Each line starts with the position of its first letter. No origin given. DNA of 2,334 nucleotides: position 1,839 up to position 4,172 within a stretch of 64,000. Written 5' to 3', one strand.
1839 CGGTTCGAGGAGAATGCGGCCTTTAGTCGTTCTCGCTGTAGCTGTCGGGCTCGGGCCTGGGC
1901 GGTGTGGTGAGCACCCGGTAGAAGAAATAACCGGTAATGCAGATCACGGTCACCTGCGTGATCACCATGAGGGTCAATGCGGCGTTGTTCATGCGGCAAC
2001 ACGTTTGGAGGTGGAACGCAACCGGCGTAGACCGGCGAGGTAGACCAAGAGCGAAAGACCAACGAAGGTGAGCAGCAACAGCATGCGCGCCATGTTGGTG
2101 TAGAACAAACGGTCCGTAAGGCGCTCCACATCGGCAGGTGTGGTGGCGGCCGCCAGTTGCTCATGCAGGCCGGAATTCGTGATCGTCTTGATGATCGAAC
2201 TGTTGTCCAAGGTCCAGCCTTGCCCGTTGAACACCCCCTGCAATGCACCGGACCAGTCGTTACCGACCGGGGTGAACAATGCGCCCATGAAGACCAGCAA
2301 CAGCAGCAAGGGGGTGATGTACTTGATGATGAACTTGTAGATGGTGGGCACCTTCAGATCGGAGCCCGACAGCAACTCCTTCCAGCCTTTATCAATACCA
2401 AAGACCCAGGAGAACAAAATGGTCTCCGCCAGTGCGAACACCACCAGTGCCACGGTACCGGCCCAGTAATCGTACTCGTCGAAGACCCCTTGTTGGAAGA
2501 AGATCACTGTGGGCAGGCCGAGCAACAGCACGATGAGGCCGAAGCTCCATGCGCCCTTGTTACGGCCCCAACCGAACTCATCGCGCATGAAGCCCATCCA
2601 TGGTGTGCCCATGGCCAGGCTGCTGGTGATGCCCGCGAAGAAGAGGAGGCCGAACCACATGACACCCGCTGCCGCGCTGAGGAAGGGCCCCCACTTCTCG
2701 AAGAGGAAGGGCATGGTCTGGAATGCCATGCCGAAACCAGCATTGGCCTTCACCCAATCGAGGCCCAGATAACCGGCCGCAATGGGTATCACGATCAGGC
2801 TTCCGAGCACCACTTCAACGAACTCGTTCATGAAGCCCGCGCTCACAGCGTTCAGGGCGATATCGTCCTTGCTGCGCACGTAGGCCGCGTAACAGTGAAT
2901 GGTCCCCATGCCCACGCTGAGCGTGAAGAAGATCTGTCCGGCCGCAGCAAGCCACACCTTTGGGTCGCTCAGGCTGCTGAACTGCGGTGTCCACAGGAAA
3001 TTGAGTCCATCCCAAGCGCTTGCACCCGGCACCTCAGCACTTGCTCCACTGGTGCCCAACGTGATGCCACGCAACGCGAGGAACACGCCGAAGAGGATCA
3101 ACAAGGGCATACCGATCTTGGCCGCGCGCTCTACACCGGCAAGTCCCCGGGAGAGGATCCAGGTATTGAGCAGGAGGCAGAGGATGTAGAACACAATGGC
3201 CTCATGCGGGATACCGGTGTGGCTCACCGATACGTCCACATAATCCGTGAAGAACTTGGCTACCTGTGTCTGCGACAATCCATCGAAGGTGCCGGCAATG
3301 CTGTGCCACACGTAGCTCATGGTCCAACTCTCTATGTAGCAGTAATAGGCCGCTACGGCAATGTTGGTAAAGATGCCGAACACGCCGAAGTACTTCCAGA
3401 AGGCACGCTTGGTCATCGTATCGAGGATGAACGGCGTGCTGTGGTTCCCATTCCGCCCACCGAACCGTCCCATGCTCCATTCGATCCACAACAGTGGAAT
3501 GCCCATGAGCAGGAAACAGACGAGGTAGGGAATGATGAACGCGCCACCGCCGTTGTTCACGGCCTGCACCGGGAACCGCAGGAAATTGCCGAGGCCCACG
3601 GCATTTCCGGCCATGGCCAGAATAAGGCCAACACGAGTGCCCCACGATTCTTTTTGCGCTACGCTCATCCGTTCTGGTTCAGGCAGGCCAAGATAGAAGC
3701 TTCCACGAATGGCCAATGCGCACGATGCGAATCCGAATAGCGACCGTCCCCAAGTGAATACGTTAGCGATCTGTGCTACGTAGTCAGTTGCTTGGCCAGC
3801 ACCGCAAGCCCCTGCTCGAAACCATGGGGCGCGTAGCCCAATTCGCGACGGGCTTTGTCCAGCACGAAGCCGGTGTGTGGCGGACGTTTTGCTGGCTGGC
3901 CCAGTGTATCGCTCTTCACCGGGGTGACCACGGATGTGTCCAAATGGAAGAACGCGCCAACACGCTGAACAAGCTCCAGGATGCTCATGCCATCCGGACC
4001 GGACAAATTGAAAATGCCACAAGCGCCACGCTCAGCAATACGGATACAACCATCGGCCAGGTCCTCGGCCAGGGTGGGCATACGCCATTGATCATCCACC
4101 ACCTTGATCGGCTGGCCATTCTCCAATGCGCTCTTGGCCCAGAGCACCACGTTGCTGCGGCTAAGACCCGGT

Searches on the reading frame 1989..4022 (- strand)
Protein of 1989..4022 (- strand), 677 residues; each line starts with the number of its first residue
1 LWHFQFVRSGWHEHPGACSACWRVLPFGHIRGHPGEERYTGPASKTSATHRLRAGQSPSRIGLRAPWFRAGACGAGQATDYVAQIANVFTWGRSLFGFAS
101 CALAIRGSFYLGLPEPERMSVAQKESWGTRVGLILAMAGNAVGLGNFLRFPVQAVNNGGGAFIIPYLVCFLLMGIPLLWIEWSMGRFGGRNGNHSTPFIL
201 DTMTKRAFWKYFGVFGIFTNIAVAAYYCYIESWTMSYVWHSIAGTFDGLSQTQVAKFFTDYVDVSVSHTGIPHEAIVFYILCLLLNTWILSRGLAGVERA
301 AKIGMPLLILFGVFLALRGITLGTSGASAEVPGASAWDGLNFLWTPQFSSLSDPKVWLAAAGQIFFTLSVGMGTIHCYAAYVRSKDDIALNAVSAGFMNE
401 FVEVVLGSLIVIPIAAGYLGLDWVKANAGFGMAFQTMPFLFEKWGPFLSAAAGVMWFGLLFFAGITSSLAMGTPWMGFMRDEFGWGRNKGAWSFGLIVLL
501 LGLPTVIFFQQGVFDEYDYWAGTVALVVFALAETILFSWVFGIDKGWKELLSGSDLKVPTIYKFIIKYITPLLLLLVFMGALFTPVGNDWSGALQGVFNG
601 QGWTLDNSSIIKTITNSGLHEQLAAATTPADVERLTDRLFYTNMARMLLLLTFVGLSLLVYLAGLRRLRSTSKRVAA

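Call 50: search_protein_families(library=ncbifam, proteins=[window:1989-4022:-], max_evalue=0.00001)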
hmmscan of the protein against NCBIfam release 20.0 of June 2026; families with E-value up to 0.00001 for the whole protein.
window:1989-4022:- (677 aa): 1 family
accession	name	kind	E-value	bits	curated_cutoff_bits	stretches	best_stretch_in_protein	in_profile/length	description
NF037979.1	Na_transp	subfamily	1.2e-14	54.2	50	1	133-508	7-345/419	sodium-dependent transporter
